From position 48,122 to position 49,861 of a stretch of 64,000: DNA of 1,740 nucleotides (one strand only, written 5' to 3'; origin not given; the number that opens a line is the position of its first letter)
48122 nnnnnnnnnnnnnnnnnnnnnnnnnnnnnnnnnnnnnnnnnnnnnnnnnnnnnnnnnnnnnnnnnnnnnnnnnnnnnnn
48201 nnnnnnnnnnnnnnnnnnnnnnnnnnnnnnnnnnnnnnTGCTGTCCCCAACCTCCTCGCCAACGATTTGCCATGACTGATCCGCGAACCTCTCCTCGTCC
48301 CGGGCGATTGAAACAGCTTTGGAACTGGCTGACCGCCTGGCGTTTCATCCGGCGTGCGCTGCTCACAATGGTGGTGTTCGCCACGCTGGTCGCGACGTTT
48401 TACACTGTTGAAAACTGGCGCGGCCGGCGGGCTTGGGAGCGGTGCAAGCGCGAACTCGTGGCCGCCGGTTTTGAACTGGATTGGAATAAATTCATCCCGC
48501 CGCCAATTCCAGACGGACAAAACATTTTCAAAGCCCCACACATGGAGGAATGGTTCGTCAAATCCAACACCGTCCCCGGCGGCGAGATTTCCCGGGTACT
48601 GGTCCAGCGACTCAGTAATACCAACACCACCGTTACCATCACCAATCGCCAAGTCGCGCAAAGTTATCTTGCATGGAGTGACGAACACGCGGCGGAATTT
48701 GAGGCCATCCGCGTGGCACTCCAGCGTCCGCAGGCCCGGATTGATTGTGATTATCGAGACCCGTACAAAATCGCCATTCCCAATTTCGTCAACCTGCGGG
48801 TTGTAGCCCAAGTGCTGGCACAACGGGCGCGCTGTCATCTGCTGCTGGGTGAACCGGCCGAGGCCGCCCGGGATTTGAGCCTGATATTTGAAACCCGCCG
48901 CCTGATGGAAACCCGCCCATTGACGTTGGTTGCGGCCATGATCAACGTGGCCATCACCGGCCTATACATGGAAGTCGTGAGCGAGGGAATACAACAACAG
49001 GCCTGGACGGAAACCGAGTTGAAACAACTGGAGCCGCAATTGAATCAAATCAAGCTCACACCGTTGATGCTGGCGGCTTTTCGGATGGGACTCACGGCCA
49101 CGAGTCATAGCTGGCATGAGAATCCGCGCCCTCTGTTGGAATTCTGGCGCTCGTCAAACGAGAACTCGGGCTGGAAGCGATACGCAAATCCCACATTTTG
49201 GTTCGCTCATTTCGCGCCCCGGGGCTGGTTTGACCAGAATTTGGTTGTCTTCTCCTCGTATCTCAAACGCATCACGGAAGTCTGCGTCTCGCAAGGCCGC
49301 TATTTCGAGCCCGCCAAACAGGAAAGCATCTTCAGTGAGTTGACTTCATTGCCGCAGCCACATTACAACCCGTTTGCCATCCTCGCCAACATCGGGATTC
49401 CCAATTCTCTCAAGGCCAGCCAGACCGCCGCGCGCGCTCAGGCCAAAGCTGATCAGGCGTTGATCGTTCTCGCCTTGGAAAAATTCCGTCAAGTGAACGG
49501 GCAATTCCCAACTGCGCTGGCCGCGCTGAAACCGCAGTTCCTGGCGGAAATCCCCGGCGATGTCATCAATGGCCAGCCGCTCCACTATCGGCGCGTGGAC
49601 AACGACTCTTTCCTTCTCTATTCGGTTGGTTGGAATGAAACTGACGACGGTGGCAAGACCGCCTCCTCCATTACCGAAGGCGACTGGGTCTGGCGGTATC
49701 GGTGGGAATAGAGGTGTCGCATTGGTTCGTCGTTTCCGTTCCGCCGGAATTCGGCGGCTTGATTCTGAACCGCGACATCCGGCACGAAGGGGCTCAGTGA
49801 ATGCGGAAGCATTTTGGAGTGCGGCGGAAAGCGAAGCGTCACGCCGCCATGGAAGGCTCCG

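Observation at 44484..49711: Tandem duplication of an ECF sigma / anti-sigma / large membrane protein triplet whose third gene ends in a pseudopilin-like module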

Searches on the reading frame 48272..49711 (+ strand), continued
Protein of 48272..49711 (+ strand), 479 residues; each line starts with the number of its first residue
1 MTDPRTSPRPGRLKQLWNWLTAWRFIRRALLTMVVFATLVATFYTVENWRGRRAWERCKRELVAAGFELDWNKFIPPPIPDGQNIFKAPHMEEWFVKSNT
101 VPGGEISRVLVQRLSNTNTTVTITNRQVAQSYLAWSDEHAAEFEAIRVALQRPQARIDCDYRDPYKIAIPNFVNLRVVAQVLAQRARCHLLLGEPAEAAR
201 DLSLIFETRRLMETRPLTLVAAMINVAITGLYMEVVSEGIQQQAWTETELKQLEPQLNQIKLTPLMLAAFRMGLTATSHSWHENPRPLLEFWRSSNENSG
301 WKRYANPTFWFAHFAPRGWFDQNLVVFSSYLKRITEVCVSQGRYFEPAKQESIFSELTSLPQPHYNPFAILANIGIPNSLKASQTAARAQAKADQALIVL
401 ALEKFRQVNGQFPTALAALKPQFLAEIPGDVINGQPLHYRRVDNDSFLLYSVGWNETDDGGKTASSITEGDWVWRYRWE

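Call 94: fold_search(model_id=the predicted structure, library=pdb)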
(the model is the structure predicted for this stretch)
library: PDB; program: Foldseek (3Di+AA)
matches with E <= 10: 444; with E <= 0.001: 0
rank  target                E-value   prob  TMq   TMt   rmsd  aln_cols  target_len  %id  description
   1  8khw                  2.4e-01  0.15  0.14  0.12  20.7       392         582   12  The crystal structure of glycosaminoglycan lyase GAGase VII (released 2024-09-04)
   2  5mpb_P                3.3e-01  0.08  0.10  0.10  22.2       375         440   13  26S proteasome in presence of AMP-PNP (s3) (released 2017-03-08)
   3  5a42                  3.9e-01  0.14  0.12  0.05  18.7       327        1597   12  Cryo-EM single particle 3D reconstruction of the native conformation of E. coli alpha-2-macroglobulin (ECAM) (released 2015-07-29)
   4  6swu_C                4.7e-01  0.14  0.11  0.16  19.9       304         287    8  Crystal structure of the TPR domain of KLC1 in complex with an engineered high-affinity cargo peptide. (released 2020-09-30)
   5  6e9t_A                5.1e-01  0.14  0.11  0.20  21.3       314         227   14  DHF58 filament (released 2018-11-21)
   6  4ziu                  5.1e-01  0.11  0.12  0.10  19.2       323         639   11  Crystal structure of native alpha-2-macroglobulin from Escherichia coli spanning the residues from domain MG7 to the C-t (released 2015-06-10)
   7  9nkg_X                5.8e-01  0.08  0.10  0.12  21.6       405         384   11  Structure of substrate engaged MIDN-bound human 26S proteasome, EB-MIDN (Composite map) (released 2025-05-07)
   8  8qai_A                6.3e-01  0.38  0.19  0.24  17.9       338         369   12  X-ray crystal structure of a de novo designed single-chain parallel coiled-coil alpha-helical barrel with 7 inner heli (released 2024-07-03)
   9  9nkf_X                6.6e-01  0.14  0.14  0.18  20.0       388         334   12  Structure of human substrate-free 26S proteasome in the presence of ATPgS and MG-132,SA-like state (composite map) (released 2025-05-07)
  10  9efq_D                6.6e-01  0.09  0.11  0.13  21.8       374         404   10  Cryo-EM structure of COP9 signalosome precatalytic state with neddylated cullin-2 (released 2025-12-03)
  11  9mg8_B                7.2e-01  0.10  0.13  0.16  28.7       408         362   13  Crystal Structure of b-iTHR-110 (released 2025-12-17)
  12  7sqc_N1               7.5e-01  0.11  0.15  0.14  28.9       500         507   13  Ciliary C1 central pair apparatus isolated from Chlamydomonas reinhardtii (released 2022-04-13)
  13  5a7d_C                8.1e-01  0.14  0.14  0.18  19.5       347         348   11  Tetrameric assembly of LGN with Inscuteable (released 2016-08-03)
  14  4a1s_A                8.9e-01  0.13  0.14  0.18  19.7       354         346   12  Crystallographic structure of the Pins:Insc complex (released 2012-03-28)
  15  5a7d_F                8.9e-01  0.12  0.14  0.18  20.4       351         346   12  Tetrameric assembly of LGN with Inscuteable (released 2016-08-03)
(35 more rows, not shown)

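Call 98: find_encoding_contigs(protein=P0072, flank=10000, max_places=1)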
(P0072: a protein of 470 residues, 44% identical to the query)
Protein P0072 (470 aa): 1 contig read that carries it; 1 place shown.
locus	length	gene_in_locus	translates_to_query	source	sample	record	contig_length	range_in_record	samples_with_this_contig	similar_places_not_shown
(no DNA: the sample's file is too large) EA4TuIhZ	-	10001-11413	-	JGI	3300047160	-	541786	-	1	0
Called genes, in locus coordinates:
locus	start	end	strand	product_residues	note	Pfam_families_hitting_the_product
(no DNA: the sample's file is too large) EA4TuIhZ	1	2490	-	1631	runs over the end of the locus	PF18676:MBG_2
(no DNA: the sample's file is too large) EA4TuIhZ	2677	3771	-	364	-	PF01571:GCV_T, PF08669:GCV_T_C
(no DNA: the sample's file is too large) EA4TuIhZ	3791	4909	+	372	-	-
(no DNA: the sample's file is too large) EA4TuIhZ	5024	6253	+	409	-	PF01676:Metalloenzyme, PF10143:PhosphMutase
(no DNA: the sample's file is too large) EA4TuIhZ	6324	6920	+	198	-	PF01066:CDP-OH_P_transf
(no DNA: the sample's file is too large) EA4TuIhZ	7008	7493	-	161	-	PF12844:HTH_19 (weak), PF13560:HTH_31 (weak), PF13413:HTH_25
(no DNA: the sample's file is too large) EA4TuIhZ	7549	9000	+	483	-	-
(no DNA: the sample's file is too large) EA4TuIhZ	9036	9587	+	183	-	PF07638:Sigma70_ECF (weak), PF04542:Sigma70_r2, PF08281:Sigma70_r4_2, PF04545:Sigma70_r4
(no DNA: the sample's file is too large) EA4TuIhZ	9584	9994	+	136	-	-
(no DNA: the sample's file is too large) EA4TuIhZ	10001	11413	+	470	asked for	-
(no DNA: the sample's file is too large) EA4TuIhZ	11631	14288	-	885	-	PF13491:FtsK_4TM, PF17854:FtsK_alpha, PF01580:FtsK_SpoIIIE, PF09397:FtsK_gamma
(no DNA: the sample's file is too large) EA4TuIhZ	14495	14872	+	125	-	-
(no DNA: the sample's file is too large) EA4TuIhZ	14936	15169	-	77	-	-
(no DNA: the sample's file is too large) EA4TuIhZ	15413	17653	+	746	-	PF00403:HMA, PF00122:E1-E2_ATPase, PF00702:Hydrolase, PF08282:Hydrolase_3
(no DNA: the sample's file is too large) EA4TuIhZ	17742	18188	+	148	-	-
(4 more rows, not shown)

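Call 99: find_encoding_contigs(protein=P0060, flank=10000, max_places=1)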
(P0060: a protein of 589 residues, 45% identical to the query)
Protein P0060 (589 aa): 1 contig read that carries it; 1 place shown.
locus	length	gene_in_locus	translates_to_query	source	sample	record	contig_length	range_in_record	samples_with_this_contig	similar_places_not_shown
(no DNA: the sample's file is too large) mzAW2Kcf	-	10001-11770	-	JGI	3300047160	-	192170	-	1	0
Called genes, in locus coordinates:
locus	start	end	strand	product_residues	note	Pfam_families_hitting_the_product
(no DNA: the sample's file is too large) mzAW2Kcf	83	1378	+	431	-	PF05697:Trigger_N, PF00254:FKBP_C, PF05698:Trigger_C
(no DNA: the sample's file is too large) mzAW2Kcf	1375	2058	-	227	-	-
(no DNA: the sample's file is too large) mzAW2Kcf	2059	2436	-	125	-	PF06865:Ppnp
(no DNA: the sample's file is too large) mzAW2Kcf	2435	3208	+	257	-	-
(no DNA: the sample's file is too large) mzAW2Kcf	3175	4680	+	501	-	-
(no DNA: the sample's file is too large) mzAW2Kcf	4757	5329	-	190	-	PF04519:Bactofilin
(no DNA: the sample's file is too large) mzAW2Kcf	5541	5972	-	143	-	PF04519:Bactofilin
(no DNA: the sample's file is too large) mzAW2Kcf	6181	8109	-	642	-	PF00413:Peptidase_M10 (weak)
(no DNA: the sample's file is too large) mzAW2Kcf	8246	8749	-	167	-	-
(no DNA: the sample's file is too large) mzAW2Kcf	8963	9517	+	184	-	PF07638:Sigma70_ECF (weak), PF04542:Sigma70_r2, PF08281:Sigma70_r4_2, PF04545:Sigma70_r4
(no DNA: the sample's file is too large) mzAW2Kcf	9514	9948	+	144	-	-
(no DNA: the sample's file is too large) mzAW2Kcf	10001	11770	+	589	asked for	-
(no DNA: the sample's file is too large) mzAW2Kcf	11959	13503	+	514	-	PF25917:BSH_RND, PF25973:BSH_CzcB (faint), PF25876:HH_MFP_RND, PF25954:Beta-barrel_RND_2, PF25990:Beta-barrel_YknX, PF26002:Beta-barrel_AprE (faint)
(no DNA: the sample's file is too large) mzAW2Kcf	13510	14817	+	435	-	PF13347:MFS_2 (faint), PF01306:LacY_symp (weak), PF05977:MFS_3, PF07690:MFS_1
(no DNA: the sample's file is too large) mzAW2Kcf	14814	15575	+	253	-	PF00005:ABC_tran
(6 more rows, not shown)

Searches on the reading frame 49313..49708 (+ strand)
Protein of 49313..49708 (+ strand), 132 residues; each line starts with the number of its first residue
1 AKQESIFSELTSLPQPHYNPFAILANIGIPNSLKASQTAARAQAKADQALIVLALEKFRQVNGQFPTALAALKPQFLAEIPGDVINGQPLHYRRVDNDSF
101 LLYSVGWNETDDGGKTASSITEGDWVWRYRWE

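Call 37: search_solved_structures(query=window:49313-49708:+, max_evalue=10, show_alignments=3)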
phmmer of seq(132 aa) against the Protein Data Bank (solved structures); distinct sequences matched with E-value up to 10: 4.
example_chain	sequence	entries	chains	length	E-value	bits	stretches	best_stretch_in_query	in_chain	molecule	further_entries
1xcf_A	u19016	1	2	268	0.23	15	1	3-46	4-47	Tryptophan synthase alpha chain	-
1v7y_A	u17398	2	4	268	1.2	12.7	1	3-46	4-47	Tryptophan synthase alpha chain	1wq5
1xc4_A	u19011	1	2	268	1.2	12.7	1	3-46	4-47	Tryptophan synthase alpha chain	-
4ief_A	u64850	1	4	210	1.3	12.5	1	64-121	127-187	Gingipain R2 Pro-Domain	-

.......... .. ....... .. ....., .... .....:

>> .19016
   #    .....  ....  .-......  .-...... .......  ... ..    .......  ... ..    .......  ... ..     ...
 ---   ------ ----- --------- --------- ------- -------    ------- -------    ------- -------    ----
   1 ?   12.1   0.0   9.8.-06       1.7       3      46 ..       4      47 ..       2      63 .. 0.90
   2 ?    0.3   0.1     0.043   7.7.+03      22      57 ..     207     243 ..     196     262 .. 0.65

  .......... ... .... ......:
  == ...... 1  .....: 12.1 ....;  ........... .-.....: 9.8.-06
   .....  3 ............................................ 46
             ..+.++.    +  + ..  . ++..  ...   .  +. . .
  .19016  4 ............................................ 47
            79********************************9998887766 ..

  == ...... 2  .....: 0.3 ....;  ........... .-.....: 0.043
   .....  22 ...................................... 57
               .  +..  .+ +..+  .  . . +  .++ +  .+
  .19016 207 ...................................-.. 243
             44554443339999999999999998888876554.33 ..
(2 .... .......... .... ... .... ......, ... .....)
